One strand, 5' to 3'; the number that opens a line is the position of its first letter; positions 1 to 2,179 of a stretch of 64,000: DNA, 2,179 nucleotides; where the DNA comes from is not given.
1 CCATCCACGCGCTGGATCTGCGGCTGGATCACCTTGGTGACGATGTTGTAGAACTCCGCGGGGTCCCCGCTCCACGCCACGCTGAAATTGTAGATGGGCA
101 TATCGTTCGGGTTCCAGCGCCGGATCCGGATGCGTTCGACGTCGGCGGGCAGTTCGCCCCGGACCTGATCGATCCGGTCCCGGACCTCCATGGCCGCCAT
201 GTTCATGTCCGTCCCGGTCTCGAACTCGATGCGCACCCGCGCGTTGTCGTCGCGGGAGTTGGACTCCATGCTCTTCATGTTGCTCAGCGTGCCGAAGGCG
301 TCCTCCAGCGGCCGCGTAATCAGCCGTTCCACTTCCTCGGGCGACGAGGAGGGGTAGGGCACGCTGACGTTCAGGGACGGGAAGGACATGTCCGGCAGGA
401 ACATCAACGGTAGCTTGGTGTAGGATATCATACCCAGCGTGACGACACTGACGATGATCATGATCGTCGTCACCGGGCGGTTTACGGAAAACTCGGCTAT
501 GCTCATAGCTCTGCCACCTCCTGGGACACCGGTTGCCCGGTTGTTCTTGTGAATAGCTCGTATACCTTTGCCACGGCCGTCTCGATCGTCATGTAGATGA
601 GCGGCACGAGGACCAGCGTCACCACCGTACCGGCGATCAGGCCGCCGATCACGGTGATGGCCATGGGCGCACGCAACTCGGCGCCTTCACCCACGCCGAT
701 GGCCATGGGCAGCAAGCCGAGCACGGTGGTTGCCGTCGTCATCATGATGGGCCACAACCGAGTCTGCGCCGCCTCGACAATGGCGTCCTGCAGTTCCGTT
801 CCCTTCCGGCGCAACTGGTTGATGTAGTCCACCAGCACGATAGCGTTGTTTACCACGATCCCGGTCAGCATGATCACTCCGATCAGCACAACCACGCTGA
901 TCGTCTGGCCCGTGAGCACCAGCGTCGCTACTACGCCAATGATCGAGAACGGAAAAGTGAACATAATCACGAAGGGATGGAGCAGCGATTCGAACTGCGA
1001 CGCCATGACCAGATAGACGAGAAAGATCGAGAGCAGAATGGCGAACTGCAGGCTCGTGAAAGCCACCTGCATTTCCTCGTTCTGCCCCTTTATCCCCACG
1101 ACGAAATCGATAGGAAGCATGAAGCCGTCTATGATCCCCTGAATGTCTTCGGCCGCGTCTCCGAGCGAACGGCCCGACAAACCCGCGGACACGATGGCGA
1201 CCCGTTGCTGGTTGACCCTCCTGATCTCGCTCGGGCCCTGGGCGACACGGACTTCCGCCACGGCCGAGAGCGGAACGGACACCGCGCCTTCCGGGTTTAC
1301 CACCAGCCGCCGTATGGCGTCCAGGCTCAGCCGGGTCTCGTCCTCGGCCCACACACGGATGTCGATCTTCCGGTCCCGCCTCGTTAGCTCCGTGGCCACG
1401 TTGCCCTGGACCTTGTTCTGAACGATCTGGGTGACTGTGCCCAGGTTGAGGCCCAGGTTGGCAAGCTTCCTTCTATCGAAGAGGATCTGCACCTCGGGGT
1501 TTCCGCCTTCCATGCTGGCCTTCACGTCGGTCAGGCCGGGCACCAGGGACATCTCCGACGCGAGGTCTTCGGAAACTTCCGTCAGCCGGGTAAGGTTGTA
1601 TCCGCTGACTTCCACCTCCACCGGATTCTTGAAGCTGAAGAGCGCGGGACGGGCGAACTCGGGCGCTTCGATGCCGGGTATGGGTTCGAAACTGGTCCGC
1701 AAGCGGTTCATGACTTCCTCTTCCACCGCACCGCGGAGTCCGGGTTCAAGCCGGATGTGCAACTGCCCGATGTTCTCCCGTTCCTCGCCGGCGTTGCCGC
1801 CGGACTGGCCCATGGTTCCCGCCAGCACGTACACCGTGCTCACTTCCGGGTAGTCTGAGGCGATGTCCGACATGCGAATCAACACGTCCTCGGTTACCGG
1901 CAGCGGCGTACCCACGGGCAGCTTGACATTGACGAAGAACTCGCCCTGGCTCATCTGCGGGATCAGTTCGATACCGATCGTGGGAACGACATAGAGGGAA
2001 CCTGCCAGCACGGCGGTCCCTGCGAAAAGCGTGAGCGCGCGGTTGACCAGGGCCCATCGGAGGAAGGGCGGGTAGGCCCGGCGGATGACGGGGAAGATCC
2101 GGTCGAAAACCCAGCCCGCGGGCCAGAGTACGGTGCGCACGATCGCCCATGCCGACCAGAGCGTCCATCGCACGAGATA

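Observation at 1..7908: ECF sigma / anti-sigma / Spy-CpxP-like / MFP / small secreted protein / tandem RND-RND operon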

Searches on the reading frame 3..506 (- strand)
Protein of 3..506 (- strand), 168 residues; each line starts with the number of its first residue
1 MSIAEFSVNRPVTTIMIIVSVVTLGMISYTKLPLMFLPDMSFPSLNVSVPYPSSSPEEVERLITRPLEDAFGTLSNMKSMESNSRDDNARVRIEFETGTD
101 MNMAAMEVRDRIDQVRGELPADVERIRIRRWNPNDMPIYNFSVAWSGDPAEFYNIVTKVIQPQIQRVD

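Call 5: search_protein_families(library=pfam, proteins=[window:3-506:-], max_evalue=0.01)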
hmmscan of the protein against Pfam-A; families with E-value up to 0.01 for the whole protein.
window:3-506:- (168 aa): 1 family
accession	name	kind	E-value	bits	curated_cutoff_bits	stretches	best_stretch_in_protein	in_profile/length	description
PF00873.25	ACR_tran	-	2.4e-38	132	28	1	3-168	1-169/1021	AcrB/AcrD/AcrF family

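Call 6: search_protein_families(library=ncbifam, proteins=[window:3-506:-], max_evalue=0.01)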
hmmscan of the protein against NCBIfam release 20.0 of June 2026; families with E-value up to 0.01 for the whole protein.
window:3-506:- (168 aa): 11 families
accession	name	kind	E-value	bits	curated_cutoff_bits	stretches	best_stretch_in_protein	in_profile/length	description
NF033617.1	RND_permease_2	subfamily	1.7e-32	112.4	1250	1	6-167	3-166/1009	multidrug efflux RND transporter permease subunit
NF000282.2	RND_permease_1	subfamily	5.1e-25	87.6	1250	1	5-167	2-168/1029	multidrug efflux RND transporter permease subunit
NF007905.0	PRK10614.1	equivalog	3.9e-22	77.8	1774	1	6-167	6-169/1025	multidrug efflux RND transporter permease subunit MdtC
NF007798.0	PRK10503.1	equivalog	1.8e-21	75.5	1584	1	8-148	17-158/1040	MdtB/MuxB family multidrug efflux RND transporter permease subunit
TIGR00915.1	2A0602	subfamily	4.8e-20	71.1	940.35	1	4-167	2-169/1050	efflux RND transporter permease subunit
TIGR00914.1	2A0601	subfamily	8.3e-19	66.8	701.45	1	3-124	5-126/1051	CusA/CzcA family heavy metal efflux RND transporter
NF000037.1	RND_perm_OqxB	exception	3e-16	58.4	2200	1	1-129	1-130/1050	multidrug efflux RND transporter permease subunit OqxB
NF007842.1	PRK10555.1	equivalog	1.5e-15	56.2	1854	1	3-167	1-169/1036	multidrug efflux RND transporter permease AcrD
NF007131.0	PRK09577.1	equivalog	1e-13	49.9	1768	1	4-128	2-126/1045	multidrug efflux RND transporter permease subunit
NF007133.0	PRK09579.1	equivalog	6.3e-13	47.2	1763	1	1-163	1-164/1017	multidrug efflux RND transporter permease subunit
NF011706.2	PRK15127.1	equivalog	1e-11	43.5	2150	1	5-125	3-124/1049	multidrug efflux RND transporter permease subunit AcrB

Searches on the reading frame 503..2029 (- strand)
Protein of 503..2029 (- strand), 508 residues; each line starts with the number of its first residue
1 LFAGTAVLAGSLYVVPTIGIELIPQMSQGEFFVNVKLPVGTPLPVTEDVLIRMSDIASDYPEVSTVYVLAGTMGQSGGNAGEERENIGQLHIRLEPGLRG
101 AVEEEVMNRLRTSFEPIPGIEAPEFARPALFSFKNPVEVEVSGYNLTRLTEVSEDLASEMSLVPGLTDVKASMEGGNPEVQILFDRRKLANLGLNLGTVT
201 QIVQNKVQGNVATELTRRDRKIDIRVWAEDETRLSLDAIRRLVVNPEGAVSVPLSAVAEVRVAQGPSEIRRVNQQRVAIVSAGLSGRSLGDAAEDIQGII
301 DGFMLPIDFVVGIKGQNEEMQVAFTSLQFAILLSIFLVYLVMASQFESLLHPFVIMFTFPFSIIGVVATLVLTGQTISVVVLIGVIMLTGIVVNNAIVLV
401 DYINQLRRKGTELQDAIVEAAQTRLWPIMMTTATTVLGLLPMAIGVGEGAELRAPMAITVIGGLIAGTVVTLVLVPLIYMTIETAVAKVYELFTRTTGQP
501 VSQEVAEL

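Call 52: search_solved_structures(query=window:503-2029:-, max_evalue=1e-30, show_alignments=1)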
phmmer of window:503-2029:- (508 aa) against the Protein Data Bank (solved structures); distinct sequences matched with E-value up to 1e-30: 80 (the best 60 are shown).
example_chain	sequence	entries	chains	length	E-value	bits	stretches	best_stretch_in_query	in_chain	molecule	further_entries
9lyq_B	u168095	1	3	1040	4.9e-58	200.3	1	72-484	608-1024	Multidrug resistance protein MdtB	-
4k0e_A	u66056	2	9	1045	4.6e-56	193.8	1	5-489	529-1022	Heavy metal cation tricomponent efflux pump ZneA(CzcA-like)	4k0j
7wlv_A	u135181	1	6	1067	4.1e-47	164.2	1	13-487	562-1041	Efflux pump membrane transporter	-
6vej_A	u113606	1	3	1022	7.4e-47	163.4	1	5-480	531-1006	Probable Resistance-Nodulation-Cell Division (RND) efflux transporter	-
7b8p_A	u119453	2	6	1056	1.2e-45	159.5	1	179-491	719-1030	Efflux pump membrane transporter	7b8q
6ows_A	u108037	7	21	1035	1.2e-45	159.4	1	179-491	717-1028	Efflux pump membrane transporter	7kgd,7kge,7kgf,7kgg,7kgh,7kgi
22xk_B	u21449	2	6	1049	6e-45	157.1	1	6-485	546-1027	MexBYB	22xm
8f3e_A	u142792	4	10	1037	2.6e-44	155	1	7-482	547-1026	Efflux pump membrane transporter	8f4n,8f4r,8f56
2v50_A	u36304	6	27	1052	3.5e-43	151.3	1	6-485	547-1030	MULTIDRUG RESISTANCE PROTEIN MEXB | Efflux pump membrane transporter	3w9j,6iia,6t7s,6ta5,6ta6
21fo_A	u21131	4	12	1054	3.5e-43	151.3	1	6-485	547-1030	Multidrug resistance protein MexB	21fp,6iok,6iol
3w9i_A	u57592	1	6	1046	4.1e-43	151.1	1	6-485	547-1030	Multidrug resistance protein MexB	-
6z12_A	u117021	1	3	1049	4.3e-43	151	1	7-485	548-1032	Efflux pump membrane transporter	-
5t0o_A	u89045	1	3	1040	1.5e-42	149.2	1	163-483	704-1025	CmeB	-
5lq3_A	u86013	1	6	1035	1.5e-42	149.2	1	163-483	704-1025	CmeB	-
8z1u_A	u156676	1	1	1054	2.4e-42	148.5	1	21-482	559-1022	Efflux pump membrane transporter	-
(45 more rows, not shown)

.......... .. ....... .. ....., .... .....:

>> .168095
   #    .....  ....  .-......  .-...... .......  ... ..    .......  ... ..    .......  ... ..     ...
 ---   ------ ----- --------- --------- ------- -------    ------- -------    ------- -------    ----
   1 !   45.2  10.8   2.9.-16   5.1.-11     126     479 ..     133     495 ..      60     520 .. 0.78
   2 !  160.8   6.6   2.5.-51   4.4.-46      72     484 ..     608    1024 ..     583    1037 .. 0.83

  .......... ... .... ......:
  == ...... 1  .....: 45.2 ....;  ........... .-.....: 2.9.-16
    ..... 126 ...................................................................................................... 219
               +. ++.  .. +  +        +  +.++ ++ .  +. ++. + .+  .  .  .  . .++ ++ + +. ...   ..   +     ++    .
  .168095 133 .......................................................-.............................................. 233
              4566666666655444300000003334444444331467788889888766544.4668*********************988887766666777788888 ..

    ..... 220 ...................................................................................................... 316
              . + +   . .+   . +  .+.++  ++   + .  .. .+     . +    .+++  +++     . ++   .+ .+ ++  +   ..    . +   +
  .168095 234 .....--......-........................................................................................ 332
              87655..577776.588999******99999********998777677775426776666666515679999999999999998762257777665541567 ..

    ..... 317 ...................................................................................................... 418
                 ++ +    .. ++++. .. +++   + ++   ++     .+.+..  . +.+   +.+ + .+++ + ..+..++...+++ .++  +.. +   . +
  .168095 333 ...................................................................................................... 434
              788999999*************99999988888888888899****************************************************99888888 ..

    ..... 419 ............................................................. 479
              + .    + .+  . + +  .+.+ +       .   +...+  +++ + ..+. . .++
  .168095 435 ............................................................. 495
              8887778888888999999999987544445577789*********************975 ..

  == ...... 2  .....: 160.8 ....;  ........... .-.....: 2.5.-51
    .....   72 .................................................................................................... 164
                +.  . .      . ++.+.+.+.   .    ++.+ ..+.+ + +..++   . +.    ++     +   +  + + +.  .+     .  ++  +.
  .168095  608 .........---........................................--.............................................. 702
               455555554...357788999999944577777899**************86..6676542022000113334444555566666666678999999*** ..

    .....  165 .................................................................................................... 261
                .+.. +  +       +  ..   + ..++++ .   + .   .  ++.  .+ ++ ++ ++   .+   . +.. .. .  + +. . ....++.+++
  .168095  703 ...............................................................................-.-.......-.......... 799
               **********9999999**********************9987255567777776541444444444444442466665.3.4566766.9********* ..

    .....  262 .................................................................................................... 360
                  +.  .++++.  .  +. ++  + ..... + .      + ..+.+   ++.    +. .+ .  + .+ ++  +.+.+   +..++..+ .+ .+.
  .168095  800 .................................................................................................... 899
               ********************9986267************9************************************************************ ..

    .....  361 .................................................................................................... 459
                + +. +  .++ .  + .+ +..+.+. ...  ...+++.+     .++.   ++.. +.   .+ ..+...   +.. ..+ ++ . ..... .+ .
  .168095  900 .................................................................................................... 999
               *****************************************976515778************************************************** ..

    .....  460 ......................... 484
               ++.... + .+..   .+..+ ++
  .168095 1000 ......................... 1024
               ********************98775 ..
